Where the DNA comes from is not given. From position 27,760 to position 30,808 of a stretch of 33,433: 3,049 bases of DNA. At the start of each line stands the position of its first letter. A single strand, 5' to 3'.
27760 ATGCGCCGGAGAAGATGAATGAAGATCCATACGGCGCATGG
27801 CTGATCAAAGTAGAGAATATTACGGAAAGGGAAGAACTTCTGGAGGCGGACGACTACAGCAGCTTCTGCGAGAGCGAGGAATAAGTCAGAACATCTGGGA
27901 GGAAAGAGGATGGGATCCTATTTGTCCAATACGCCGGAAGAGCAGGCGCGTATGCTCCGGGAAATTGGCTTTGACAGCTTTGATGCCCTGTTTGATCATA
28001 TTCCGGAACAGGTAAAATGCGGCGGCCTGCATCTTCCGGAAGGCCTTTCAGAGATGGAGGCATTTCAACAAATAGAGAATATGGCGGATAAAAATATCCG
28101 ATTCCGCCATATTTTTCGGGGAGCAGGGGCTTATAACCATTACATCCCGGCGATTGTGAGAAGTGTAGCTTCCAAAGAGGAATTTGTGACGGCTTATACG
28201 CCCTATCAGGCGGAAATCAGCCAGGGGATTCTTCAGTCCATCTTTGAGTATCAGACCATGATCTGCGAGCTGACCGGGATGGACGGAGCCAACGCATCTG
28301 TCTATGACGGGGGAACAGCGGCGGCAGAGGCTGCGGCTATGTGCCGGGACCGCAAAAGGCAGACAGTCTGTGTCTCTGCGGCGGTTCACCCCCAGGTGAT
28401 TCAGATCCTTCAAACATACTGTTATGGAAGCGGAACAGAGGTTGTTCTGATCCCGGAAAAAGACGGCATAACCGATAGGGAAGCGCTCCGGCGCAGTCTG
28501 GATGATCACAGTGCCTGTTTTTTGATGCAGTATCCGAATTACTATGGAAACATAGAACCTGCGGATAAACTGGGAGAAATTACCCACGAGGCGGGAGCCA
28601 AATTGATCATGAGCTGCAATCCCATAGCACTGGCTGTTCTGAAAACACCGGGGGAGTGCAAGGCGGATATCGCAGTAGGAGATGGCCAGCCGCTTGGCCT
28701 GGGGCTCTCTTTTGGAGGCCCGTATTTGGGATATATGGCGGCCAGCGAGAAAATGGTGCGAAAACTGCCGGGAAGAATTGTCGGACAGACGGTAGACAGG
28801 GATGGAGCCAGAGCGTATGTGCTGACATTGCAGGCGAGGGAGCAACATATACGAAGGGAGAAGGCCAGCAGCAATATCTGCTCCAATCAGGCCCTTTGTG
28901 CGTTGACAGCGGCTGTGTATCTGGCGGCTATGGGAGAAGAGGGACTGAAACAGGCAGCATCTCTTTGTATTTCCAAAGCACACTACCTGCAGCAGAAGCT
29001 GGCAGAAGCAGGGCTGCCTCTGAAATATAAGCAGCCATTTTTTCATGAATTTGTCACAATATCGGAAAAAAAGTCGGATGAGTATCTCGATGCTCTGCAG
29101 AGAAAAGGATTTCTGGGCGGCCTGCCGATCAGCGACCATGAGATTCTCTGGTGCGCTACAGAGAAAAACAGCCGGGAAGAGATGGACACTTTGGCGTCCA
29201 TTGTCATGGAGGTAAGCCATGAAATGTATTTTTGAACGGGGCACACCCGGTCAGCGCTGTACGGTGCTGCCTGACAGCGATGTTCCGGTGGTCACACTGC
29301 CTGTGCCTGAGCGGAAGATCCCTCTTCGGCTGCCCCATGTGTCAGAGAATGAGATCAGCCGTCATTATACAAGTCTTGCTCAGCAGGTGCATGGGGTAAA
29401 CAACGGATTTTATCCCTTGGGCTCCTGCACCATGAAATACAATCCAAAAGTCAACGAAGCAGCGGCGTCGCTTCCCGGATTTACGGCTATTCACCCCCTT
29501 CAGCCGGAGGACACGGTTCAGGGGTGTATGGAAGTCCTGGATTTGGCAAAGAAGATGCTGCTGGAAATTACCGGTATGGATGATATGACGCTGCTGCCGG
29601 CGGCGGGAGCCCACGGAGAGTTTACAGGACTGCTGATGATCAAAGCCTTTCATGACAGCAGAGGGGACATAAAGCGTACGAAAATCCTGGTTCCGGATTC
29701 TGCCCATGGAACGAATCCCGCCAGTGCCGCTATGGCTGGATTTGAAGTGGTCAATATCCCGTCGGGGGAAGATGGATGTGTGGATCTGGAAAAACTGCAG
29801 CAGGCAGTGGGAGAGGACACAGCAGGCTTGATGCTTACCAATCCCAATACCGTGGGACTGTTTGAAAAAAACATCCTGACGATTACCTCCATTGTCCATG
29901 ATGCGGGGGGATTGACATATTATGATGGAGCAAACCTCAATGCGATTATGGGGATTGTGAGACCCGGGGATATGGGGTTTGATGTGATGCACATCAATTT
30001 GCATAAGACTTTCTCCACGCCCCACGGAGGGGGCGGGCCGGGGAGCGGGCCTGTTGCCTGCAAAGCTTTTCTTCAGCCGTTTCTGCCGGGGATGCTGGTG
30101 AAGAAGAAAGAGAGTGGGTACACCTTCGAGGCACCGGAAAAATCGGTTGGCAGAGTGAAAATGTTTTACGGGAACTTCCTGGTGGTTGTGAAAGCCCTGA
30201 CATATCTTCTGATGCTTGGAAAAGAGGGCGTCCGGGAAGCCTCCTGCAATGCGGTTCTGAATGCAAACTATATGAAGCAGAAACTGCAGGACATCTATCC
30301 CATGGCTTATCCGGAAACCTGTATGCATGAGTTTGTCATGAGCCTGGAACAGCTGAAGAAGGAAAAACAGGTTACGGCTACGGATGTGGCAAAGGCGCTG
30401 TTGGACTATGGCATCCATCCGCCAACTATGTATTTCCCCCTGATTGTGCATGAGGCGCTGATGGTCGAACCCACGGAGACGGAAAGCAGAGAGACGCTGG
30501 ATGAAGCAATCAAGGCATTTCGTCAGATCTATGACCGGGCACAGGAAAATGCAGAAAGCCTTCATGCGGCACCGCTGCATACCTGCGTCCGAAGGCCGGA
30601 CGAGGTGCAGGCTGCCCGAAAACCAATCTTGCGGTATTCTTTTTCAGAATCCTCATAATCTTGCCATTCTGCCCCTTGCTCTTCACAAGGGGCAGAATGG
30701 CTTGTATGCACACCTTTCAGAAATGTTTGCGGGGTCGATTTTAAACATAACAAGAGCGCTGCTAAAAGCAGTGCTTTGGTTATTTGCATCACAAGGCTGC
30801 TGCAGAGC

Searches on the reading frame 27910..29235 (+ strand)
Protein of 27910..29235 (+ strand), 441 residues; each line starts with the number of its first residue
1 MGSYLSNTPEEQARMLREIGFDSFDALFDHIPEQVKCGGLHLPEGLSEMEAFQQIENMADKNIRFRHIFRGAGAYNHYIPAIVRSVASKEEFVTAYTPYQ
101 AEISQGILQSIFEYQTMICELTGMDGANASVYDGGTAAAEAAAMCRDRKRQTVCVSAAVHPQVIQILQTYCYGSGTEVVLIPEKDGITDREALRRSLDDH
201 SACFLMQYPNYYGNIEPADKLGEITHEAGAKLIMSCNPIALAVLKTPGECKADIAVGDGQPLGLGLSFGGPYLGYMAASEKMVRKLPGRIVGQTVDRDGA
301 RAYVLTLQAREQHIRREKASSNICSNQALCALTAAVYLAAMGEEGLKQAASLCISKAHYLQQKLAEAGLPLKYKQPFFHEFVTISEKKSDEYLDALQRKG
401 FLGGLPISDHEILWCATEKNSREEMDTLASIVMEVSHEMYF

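Call 51: search_protein_families(library=pfam, proteins=[window:27910-29235:+], max_evalue=0.00001)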
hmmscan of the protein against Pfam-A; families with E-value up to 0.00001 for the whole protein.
window:27910-29235:+ (441 aa): 1 family
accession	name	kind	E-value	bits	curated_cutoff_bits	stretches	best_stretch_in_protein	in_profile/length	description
PF02347.22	GDC-P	-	1.6e-129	433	26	1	3-430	2-427/429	Glycine cleavage system P-protein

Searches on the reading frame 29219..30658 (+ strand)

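Call 51: search_protein_families(library=pfam, proteins=[window:29219-30658:+], max_evalue=0.00001)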
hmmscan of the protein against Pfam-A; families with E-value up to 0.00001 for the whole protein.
window:29219-30658:+ (479 aa): 2 families
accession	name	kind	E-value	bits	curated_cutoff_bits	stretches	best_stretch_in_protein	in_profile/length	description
PF21478.3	GcvP2_C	-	5e-29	101.1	27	1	342-445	2-106/122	Glycine dehydrogenase, C-terminal domain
PF02347.22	GDC-P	-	8.5e-13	48.4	26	1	41-390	47-395/429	Glycine cleavage system P-protein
